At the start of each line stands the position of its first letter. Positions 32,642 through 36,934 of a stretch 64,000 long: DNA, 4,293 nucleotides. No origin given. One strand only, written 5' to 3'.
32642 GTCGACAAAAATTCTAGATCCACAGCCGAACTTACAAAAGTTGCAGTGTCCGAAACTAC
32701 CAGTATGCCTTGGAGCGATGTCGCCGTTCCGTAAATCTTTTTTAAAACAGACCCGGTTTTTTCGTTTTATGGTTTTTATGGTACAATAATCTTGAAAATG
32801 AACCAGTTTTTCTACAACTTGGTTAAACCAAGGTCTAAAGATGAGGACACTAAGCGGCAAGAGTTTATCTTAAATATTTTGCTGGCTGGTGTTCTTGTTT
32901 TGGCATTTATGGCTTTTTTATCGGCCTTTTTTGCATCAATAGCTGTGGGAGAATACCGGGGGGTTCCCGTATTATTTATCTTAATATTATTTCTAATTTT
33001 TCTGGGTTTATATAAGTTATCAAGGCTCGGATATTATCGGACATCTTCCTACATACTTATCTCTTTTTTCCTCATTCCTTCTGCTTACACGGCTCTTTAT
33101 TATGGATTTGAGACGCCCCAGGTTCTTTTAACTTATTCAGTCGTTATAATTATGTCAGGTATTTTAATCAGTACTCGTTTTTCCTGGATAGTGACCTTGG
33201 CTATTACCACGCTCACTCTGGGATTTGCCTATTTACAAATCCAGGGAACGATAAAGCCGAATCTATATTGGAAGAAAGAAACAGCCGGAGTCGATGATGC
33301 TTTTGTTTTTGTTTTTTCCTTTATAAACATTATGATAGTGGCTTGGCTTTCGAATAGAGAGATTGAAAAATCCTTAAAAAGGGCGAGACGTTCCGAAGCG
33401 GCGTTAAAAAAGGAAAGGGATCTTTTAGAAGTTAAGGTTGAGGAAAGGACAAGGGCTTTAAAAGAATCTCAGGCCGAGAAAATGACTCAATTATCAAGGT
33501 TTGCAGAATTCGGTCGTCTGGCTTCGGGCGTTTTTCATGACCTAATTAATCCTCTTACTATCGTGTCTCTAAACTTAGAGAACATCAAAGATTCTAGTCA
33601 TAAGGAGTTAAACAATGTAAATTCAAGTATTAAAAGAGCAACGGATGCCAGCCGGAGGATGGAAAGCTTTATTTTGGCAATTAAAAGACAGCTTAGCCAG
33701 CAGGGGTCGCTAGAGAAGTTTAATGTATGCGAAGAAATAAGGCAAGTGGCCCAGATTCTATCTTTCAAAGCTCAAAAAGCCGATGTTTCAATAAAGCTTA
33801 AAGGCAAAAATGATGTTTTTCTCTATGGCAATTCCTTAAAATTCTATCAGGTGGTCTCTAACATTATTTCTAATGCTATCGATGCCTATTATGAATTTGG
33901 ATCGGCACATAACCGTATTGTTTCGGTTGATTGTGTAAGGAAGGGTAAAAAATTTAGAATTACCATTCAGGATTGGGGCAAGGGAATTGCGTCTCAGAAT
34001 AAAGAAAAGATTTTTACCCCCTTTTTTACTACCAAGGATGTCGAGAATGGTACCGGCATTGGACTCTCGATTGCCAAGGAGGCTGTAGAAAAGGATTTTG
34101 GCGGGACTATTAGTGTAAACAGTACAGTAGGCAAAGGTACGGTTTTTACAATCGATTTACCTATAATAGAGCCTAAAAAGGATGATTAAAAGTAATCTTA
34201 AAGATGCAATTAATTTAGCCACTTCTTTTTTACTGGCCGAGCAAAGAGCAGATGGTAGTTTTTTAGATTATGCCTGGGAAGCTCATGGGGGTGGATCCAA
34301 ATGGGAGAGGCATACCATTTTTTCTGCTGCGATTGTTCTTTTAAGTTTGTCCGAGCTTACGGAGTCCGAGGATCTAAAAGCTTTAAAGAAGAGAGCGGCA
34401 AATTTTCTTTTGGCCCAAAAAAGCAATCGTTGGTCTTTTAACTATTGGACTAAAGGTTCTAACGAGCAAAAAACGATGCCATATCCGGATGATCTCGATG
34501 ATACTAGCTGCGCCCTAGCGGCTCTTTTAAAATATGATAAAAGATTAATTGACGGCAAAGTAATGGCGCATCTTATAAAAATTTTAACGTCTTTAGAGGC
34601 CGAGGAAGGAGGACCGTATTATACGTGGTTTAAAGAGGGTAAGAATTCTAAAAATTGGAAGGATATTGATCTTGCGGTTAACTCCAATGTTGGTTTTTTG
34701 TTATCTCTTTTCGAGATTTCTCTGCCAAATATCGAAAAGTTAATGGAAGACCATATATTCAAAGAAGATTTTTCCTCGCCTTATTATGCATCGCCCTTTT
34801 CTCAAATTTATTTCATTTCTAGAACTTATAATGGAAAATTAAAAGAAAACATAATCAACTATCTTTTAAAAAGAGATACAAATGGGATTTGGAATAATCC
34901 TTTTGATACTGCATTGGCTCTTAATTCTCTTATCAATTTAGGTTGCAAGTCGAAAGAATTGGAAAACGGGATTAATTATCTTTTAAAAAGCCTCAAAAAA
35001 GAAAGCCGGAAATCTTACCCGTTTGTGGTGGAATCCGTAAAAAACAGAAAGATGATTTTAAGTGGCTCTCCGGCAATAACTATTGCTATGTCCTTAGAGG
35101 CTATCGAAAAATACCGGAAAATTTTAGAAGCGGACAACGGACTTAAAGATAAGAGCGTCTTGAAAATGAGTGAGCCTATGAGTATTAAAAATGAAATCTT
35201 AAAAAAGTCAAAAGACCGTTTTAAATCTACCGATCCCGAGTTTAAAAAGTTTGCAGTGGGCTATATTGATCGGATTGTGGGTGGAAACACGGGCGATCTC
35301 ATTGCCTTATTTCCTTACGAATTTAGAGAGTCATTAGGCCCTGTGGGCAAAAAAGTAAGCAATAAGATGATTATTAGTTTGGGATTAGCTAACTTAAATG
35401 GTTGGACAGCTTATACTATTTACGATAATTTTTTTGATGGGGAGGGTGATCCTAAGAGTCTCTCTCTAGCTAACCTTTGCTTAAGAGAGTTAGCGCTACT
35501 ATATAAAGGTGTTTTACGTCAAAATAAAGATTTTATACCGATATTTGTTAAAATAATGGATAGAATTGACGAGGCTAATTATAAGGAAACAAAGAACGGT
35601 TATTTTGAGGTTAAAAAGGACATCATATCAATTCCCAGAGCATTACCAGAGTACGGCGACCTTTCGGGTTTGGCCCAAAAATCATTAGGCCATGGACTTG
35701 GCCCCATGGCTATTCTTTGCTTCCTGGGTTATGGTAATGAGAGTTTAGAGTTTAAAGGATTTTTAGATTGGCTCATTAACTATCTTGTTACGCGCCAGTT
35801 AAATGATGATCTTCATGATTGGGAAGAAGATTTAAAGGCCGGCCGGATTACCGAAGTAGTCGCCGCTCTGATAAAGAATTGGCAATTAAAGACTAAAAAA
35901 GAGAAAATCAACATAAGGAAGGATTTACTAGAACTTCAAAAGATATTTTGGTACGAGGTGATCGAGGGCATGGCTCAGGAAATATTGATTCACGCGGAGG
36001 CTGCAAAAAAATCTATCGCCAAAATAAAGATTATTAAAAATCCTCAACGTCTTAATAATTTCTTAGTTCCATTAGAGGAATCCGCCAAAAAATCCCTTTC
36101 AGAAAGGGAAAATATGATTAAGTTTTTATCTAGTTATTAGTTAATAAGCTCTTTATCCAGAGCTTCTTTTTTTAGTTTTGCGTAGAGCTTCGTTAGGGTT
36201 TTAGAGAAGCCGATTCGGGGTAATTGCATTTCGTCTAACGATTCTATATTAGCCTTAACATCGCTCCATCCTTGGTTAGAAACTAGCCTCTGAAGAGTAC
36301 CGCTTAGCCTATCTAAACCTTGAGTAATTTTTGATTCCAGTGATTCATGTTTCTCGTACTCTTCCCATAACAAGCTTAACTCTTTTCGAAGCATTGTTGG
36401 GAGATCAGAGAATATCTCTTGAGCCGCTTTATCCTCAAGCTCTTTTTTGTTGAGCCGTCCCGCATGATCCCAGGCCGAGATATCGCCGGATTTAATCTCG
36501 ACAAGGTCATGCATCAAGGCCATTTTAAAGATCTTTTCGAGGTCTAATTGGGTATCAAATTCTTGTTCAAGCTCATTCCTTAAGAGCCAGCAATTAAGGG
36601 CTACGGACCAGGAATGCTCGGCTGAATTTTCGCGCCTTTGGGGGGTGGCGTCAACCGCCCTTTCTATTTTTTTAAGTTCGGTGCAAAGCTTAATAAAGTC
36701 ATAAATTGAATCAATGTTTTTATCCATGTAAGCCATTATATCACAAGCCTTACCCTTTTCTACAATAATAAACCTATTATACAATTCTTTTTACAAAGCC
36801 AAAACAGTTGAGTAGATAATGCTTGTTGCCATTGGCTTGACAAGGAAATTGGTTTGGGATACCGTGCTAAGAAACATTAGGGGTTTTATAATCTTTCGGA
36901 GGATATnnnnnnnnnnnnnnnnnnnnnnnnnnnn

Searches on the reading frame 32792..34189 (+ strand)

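Call 55: search_protein_families(library=pfam, proteins=[window:32792-34189:+], max_evalue=0.00001)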
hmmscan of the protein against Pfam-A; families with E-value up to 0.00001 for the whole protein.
window:32792-34189:+ (465 aa): 2 families
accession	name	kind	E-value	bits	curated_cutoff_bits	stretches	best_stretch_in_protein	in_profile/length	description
PF02518.31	HATPase_c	-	7.5e-24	84.8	26.4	1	347-458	2-109/111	Histidine kinase-, DNA gyrase B-, and HSP90-like ATPase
PF14501.12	HATPase_c_5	-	3.8e-06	27.2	22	0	349-444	4-90/102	GHKL domain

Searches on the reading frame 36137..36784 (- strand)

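Call 55: search_protein_families(library=pfam, proteins=[window:36137-36784:-], max_evalue=0.00001)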
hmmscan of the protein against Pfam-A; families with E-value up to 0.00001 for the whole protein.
window:36137-36784:- (215 aa): 3 families
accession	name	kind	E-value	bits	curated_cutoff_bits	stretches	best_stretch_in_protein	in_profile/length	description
PF13023.12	HD_3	-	2e-35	122.6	22.5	1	35-185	2-151/165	HD domain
PF12917.13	YfbR-like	-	2.2e-17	63.8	25.9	1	30-189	2-169/182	5'-deoxynucleotidase YfbR-like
PF01966.28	HD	-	3.6e-07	30.9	22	1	55-161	2-114/116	HD domain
